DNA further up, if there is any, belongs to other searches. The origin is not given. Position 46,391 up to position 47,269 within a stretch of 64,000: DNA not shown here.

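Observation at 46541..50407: Tandem array of stand-alone AHH/HNH-EndoVII-like toxin genes with coupled and orphan immunity-like genes, with no visible delivery system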

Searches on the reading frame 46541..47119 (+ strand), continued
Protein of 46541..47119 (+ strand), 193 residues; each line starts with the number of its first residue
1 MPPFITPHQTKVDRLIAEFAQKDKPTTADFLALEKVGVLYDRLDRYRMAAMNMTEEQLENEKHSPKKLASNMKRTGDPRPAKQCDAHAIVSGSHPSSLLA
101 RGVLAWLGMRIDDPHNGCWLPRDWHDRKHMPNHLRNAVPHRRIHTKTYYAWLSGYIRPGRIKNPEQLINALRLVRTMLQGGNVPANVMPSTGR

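Call 82: search_protein_families(library=pfam, proteins=[L096:1079-2278:-, L096:2281-5826:-, L096:7128-7517:-, L096:7520-10522:-, L096:10653-11216:+, L096:11227-11967:-, L097:1516-4521:-, L097:4646-5839:-, L097:7143-7883:-, L097:9177-10169:-], max_evalue=0.00001)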
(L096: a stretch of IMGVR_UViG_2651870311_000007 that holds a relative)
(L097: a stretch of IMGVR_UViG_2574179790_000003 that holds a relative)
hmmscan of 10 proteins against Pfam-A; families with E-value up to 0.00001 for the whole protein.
L096:1079-2278:- (400 aa): 0 families

L096:2281-5826:- (1182 aa): 0 families

L096:7128-7517:- (130 aa): 0 families

L096:7520-10522:- (1001 aa): 1 family
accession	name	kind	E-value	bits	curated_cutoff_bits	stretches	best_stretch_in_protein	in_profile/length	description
PF20155.4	TMP_3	-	1.3e-36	126.6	41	1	215-397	3-191/192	Tape measure protein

L096:10653-11216:+ (188 aa): 0 families

L096:11227-11967:- (247 aa): 0 families

L097:1516-4521:- (1002 aa): 1 family
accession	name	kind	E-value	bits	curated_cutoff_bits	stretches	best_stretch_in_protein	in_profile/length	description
PF20155.4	TMP_3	-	5.8e-37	127.7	41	1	215-397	3-191/192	Tape measure protein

L097:4646-5839:- (398 aa): 2 families
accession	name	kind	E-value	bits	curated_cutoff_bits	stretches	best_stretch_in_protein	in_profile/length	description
PF01609.27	DDE_Tnp_1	-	1.5e-31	110.2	23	1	130-340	4-200/200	Transposase DDE domain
PF14294.11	DUF4372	-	1e-27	96.5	25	1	16-88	1-73/74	Domain of unknown function (DUF4372)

L097:7143-7883:- (247 aa): 0 families

L097:9177-10169:- (331 aa): 1 family
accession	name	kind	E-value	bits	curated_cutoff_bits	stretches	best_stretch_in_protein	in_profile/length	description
PF03864.22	Phage_cap_E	-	1.7e-96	323.6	22.9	1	13-329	1-328/329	Phage major capsid protein E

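Call 90: find_homologous_proteins(query=A9, max_evalue=0.001)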
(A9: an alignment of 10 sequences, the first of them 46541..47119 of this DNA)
Query A9 (10 sequences) (193 aa, profile of the alignment): 225 proteins with E <= 0.001 among 8000 candidates; the best 120 are listed.
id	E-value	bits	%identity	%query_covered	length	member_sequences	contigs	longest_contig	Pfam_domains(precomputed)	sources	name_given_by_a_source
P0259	2.5e-72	261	27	98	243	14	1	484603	PF14412.13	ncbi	-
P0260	6.7e-72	260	27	98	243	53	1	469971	PF14412.13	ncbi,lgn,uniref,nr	ncbi:AHH domain-containing protein [Vibrio diabolicus]|uniref:AHH domain-containing protein n=1 Tax=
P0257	8.7e-71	256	33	78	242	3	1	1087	PF14412.13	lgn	-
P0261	5.6e-70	253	28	98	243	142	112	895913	PF14412.13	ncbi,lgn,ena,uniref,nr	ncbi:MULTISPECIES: AHH domain-containing protein [Vibrio harveyi group]|uniref:Uncharacterized prote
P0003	1.2e-69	252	68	100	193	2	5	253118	PF14412.13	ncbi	-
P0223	1.3e-69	252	40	97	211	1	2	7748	PF14412.13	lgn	-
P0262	1.4e-68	249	32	78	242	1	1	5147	PF14412.13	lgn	-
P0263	4.8e-67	244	37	96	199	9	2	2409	PF14412.13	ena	-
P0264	5.1e-66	240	31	78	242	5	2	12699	PF14412.13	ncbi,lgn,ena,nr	ncbi:MAG: AHH domain-containing protein [Corallincola sp.]|nr:AHH domain-containing protein [Coralli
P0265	6.1e-66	240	28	98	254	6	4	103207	PF14412.13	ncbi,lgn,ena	-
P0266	1.1e-65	239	31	76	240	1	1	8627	PF14412.13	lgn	-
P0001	2.8e-64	235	91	100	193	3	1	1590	PF14412.13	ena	-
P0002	2.9e-64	235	76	100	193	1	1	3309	PF14412.13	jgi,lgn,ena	-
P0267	1.7e-63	232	34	78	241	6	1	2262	PF14412.13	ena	-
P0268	5.0e-63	231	36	78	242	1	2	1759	PF14412.13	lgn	-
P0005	9.0e-63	230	66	100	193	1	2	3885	PF14412.13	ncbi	-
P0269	3.8e-62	228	25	83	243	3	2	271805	PF14412.13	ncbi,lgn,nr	ncbi:TPA: AHH domain-containing protein [Vibrio vulnificus]|nr:AHH domain-containing protein [Vibrio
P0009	4.5e-61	224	65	98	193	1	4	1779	PF14412.13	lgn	-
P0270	1.0e-60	223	31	79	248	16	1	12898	PF14412.13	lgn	-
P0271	1.2e-59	220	26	85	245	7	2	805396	PF14412.13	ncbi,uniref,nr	ncbi:AHH domain-containing protein [Vibrio diabolicus]|uniref:AHH domain-containing protein n=2 Tax=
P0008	1.4e-59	219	64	100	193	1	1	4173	PF14412.13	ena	-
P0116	1.6e-59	219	43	94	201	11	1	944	PF14412.13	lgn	-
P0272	1.8e-59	219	33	76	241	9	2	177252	PF14412.13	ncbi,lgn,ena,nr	ncbi:MAG: AHH domain-containing protein [Gammaproteobacteria bacterium]|nr:AHH domain-containing pro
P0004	2.0e-59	219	68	100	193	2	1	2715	PF14412.13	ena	-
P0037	2.1e-59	219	60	95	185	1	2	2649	PF14412.13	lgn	-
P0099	3.2e-59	218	47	96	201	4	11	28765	PF14412.13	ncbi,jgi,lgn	jgi:hypothetical protein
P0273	3.4e-59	218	32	76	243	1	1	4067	PF14412.13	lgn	-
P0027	4.3e-59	218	61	99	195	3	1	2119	PF14412.13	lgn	-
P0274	5.6e-59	217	26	93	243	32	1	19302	PF14412.13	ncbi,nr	ncbi:hypothetical protein SN11_25175 [Vibrio harveyi]|nr:hypothetical protein SN11_25175 [Vibrio har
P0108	7.4e-59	217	47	96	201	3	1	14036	PF14412.13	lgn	-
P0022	7.7e-59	217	62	100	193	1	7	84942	PF14412.13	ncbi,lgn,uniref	ncbi:AHH domain-containing protein [Sessilibacter corallicola]|uniref:Bacteriophage Mx8 p63 C-termin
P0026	1.0e-58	217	61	100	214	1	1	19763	PF14412.13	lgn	-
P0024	1.1e-58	216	60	100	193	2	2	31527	PF14412.13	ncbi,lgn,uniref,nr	ncbi:AHH domain-containing protein [Agarilytica rhodophyticola]|uniref:AHH domain-containing protein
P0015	1.2e-58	216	64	98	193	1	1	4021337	PF14412.13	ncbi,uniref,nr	ncbi:AHH domain-containing protein [Microbulbifer thermotolerans]|uniref:AHH domain-containing prote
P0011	1.2e-58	216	65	99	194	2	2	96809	PF14412.13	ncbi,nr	ncbi:AHH domain-containing protein [Marinibactrum halimedae]|nr:AHH domain-containing protein [Marin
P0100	1.8e-58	216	48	96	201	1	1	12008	PF14412.13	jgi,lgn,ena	-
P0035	2.9e-58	215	59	100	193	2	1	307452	PF14412.13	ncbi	ncbi:AHH domain-containing protein [Sessilibacter corallicola]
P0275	3.6e-58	215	33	75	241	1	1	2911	PF14412.13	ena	-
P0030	3.8e-58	215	60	100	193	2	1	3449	PF14412.13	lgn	-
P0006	4.3e-58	215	67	100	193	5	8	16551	PF14412.13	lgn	-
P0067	5.3e-58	214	48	95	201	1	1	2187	PF14412.13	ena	-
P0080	5.5e-58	214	46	95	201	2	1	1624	PF14412.13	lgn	-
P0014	6.0e-58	214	63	100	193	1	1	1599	PF14412.13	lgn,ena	-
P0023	8.3e-58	214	60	100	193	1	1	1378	PF14412.13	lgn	-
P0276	9.6e-58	213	46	94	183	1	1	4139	PF14412.13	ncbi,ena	-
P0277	1.0e-57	213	34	57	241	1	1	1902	PF14412.13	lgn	-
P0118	1.1e-57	213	45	93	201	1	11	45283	PF14412.13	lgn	-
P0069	1.1e-57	213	47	95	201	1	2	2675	PF14412.13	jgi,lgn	jgi:hypothetical protein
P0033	1.1e-57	213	57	99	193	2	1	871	PF14412.13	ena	-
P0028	1.6e-57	213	60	99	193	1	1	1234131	PF14412.13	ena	-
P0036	1.7e-57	213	59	100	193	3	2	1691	PF14412.13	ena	-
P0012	2.1e-57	212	62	100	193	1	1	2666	PF14412.13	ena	-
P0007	3.8e-57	211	65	100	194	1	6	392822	PF14412.13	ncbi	-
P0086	4.2e-57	211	47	94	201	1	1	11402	PF14412.13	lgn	-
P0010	4.6e-57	211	62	100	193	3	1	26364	PF14412.13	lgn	-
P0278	5.9e-57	211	43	94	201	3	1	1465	PF14412.13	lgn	-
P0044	7.8e-57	210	58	100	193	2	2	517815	PF14412.13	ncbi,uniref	ncbi:AHH domain-containing protein [Sessilibacter corallicola]|uniref:Uncharacterized protein n=1 Ta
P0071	8.1e-57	210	46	99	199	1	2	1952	PF14412.13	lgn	-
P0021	9.8e-57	210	61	100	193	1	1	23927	PF14412.13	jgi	-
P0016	1.1e-56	210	63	100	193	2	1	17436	PF14412.13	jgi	jgi:hypothetical protein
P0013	1.2e-56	210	63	100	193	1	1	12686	PF14412.13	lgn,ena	-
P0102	1.4e-56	210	45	96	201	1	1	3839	PF14412.13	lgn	-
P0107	1.4e-56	210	46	96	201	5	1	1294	PF14412.13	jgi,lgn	jgi:hypothetical protein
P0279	1.6e-56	209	42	95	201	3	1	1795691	PF14412.13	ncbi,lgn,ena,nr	ncbi:MAG: hypothetical protein B0W54_15550 [Cellvibrio sp. 79]|nr:MAG: hypothetical protein B0W54_15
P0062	1.7e-56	209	53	99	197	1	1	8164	PF14412.13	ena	-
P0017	1.8e-56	209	60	100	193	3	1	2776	PF14412.13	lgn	-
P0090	2.0e-56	209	44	96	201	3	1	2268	PF14412.13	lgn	-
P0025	2.4e-56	209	60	100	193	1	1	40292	PF14412.13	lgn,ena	-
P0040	2.6e-56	209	59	100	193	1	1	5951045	PF14412.13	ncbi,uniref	ncbi:AHH domain-containing protein [Aliikangiella sp. IMCC44359]|uniref:AHH domain-containing protei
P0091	2.6e-56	209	45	97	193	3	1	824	PF14412.13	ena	-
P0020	3.0e-56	208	61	100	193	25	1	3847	PF14412.13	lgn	-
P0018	3.9e-56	208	63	100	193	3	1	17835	PF14412.13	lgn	-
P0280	4.3e-56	208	27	92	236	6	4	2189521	PF14412.13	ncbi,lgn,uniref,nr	ncbi:hypothetical protein TUMSATVNIG1_37950 [Vibrio nigripulchritudo]|uniref:AHH domain-containing p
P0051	6.5e-56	207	55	100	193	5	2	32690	PF14412.13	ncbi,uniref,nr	ncbi:AHH domain-containing protein [Marinibactrum halimedae]|uniref:AHH domain-containing protein n=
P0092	7.6e-56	207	45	94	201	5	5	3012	PF14412.13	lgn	-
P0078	7.8e-56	207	45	96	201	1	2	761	PF14412.13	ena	-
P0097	8.1e-56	207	45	96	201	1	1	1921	PF14412.13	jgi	-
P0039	9.5e-56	207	58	99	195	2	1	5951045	PF14412.13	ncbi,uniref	ncbi:AHH domain-containing protein [Aliikangiella sp. IMCC44359]|uniref:AHH domain-containing protei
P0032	1.0e-55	207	60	100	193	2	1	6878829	PF14412.13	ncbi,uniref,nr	ncbi:AHH domain-containing protein [Agarilytica rhodophyticola]|uniref:AHH domain-containing protein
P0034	1.4e-55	206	58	100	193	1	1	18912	PF14412.13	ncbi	-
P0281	1.5e-55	206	45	94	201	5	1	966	PF14412.13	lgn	-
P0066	1.6e-55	206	48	92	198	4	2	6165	PF14412.13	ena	-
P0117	1.8e-55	206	44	96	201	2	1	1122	PF14412.13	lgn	-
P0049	2.3e-55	206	53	100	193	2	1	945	PF14412.13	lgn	-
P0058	2.7e-55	205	56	92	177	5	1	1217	PF14412.13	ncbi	-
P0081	3.6e-55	205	46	93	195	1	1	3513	PF14412.13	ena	-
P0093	4.1e-55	205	42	99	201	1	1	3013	PF14412.13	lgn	-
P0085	4.2e-55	205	45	96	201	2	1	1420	PF14412.13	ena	-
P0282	5.7e-55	204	32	79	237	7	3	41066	PF14412.13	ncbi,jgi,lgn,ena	jgi:hypothetical protein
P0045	6.2e-55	204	58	100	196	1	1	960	PF14412.13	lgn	-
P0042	6.8e-55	204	57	100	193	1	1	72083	PF14412.13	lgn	-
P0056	7.2e-55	204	53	99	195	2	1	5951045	PF14412.13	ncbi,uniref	ncbi:AHH domain-containing protein [Aliikangiella sp. IMCC44359]|uniref:AHH domain-containing protei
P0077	8.6e-55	204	44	96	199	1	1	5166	PF14412.13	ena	-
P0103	8.8e-55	204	45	94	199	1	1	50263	PF14412.13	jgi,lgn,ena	-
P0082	1.0e-54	204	44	99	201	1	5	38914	PF14412.13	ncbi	-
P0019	1.0e-54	203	63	99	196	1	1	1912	PF14412.13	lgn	-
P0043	1.2e-54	203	59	100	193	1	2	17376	PF14412.13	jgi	jgi:hypothetical protein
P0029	1.4e-54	203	60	100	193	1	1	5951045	PF14412.13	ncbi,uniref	ncbi:AHH domain-containing protein [Aliikangiella sp. IMCC44359]|uniref:AHH domain-containing protei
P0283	1.6e-54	203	44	94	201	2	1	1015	PF14412.13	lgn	-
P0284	2.4e-54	202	45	92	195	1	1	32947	PF14412.13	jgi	jgi:hypothetical protein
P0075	2.6e-54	202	49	92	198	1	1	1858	PF14412.13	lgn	-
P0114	3.0e-54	202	44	94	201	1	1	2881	PF14412.13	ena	-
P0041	3.4e-54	202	58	99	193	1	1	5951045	PF14412.13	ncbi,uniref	ncbi:AHH domain-containing protein [Aliikangiella sp. IMCC44359]|uniref:AHH domain-containing protei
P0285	8.1e-54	201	43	93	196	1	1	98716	PF14412.13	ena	-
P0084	1.0e-53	200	47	94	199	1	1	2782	PF14412.13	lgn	-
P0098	1.2e-53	200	44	95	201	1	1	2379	PF14412.13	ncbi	-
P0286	1.4e-53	200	33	78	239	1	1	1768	PF14412.13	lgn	-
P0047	1.8e-53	199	56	98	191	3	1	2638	PF14412.13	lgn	-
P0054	1.9e-53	199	61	84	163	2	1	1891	PF14412.13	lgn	-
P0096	2.0e-53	199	43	99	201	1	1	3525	PF14412.13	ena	-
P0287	2.2e-53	199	41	96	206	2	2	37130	PF14412.13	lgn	-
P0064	2.3e-53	199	50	100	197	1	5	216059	PF14412.13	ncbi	-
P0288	3.5e-53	198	42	93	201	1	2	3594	PF14412.13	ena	-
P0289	4.5e-53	198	31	89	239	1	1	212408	PF14412.13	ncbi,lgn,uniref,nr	ncbi:AHH domain-containing protein [Alkalimonas amylolytica]|uniref:A nuclease family of the HNH/END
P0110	4.7e-53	198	43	95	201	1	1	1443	PF14412.13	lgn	-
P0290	7.0e-53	197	35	81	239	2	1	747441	PF14412.13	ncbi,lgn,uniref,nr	ncbi:hypothetical protein MSP8887_02633 [Marinomonas spartinae]|uniref:AHH domain-containing protein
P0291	9.0e-53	197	40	96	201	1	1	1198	PF14412.13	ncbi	-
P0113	1.1e-52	197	44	95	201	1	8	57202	PF14412.13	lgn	-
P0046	1.1e-52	197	58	100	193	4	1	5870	PF14412.13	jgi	-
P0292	1.3e-52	197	45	92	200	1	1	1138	PF14412.13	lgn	-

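Call 91: find_encoding_contigs(protein=P0261, flank=10000, max_places=6)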
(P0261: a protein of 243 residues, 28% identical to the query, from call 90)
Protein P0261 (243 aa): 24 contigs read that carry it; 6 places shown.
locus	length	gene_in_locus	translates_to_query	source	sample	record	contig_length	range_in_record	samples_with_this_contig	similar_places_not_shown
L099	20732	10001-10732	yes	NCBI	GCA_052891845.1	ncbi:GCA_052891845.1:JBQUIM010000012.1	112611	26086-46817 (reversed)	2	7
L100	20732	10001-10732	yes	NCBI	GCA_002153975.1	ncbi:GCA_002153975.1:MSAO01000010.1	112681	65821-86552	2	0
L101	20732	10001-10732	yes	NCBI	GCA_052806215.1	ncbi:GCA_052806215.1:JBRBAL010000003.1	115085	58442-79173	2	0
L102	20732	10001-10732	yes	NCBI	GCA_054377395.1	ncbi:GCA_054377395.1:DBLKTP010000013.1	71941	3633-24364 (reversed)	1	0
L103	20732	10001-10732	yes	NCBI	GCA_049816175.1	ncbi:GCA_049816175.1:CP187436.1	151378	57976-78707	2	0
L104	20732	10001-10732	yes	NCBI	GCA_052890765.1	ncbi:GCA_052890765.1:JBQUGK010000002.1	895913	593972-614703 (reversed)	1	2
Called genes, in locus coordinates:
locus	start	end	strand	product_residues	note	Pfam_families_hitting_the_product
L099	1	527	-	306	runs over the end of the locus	PF13505:OMP_b-brl, PF01389:OmpA_membrane, PF00691:OmpA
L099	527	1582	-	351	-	-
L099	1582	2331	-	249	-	-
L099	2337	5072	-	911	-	PF16967:TcfC, PF15976:CooC_C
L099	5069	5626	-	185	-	-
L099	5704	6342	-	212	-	-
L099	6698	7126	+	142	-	PF01609:DDE_Tnp_1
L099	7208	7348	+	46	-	-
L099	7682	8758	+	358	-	PF01051:Rep3_N, PF21205:Rep3_C (weak)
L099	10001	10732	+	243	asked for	PF14412:AHH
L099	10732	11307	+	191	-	-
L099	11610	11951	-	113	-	PF02452:PemK_toxin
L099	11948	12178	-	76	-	PF04014:MazE_antitoxin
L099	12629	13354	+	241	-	PF00589:Phage_integrase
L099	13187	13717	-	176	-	PF00239:Resolvase, PF02796:HTH_7 (weak)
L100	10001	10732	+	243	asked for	PF14412:AHH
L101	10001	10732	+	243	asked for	PF14412:AHH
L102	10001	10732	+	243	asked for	PF14412:AHH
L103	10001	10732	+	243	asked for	PF14412:AHH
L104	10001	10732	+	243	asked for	PF14412:AHH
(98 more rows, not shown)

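Call 95: search_protein_families(library=pfam, proteins=[L086:2603-4687:+, L086:5603-6178:+, L087:6606-7178:+], max_evalue=0.001)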
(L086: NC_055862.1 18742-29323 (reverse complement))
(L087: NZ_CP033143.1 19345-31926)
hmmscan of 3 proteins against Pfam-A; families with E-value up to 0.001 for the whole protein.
L086:2603-4687:+ (695 aa): 1 family
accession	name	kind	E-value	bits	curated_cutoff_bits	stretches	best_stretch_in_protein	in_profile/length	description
PF23343.2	REP_ORF2-G2P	-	3e-07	31.1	27.8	1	402-471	34-93/99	Replication-associated protein ORF2/G2P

L086:5603-6178:+ (192 aa): 0 families

L087:6606-7178:+ (191 aa): 0 families

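Call 102: fold_search(model_id=the predicted structure, library=viral)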
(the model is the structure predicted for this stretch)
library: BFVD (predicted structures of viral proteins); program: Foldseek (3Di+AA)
matches with E <= 10: 22; with E <= 0.001: 0
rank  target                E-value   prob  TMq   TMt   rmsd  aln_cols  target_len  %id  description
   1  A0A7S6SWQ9            1.8e-01  0.41  0.32  0.31  12.4       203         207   14  Uncharacterized protein [Bathycoccus sp. RCC716 virus 1]
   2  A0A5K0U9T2            1.0e+00  0.09  0.26  0.10  17.4       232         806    9  DUF262 domain-containing protein [Yasminevirus sp. GU-2018]
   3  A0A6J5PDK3            2.9e+00  0.08  0.19  0.31  14.2        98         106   16  HNHc domain containing protein [uncultured Caudovirales phage]
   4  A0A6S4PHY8            3.1e+00  0.02  0.14  0.11  18.3       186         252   17  HNH endonuclease [uncultured phage_MedDCM-OCT-S45-C4]
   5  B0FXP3                3.4e+00  0.02  0.10  0.06  12.9        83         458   17  Replicase (Fragment) [Ambrosia asymptomatic virus 1 UKM-2007]
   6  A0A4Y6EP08            3.6e+00  0.09  0.18  0.15  10.7        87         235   13  HNH endonuclease [Mycobacterium phage LilSpotty]
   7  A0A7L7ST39            3.9e+00  0.03  0.19  0.23  12.4       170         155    9  (no name in the UniProt tables at hand)
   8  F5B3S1                4.1e+00  0.02  0.20  0.08  17.4       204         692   11  (no name in the UniProt tables at hand)
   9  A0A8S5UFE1            4.3e+00  0.04  0.19  0.21  18.8       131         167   11  HNH nuclease domain-containing protein [Myoviridae sp. ctcyQ27]
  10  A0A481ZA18            4.8e+00  0.13  0.17  0.13   4.4        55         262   13  HNH endonuclease [Pithovirus LCPAC401]
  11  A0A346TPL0            5.4e+00  0.02  0.16  0.20  13.2       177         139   12  AC75 [Mythimna unipuncta nucleopolyhedrovirus]
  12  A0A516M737            7.6e+00  0.02  0.15  0.06  15.6        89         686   16  (no name in the UniProt tables at hand)
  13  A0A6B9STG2            8.0e+00  0.12  0.19  0.21   2.4        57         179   10  Putative HNH endonuclease [Escherichia phage Ec_Makalu_003]
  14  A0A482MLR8            8.0e+00  0.02  0.19  0.16  20.7       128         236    8  Endonuclease [Burkholderia phage BcepSauron]
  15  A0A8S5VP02            8.0e+00  0.01  0.14  0.14  16.9       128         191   10  (no name in the UniProt tables at hand)
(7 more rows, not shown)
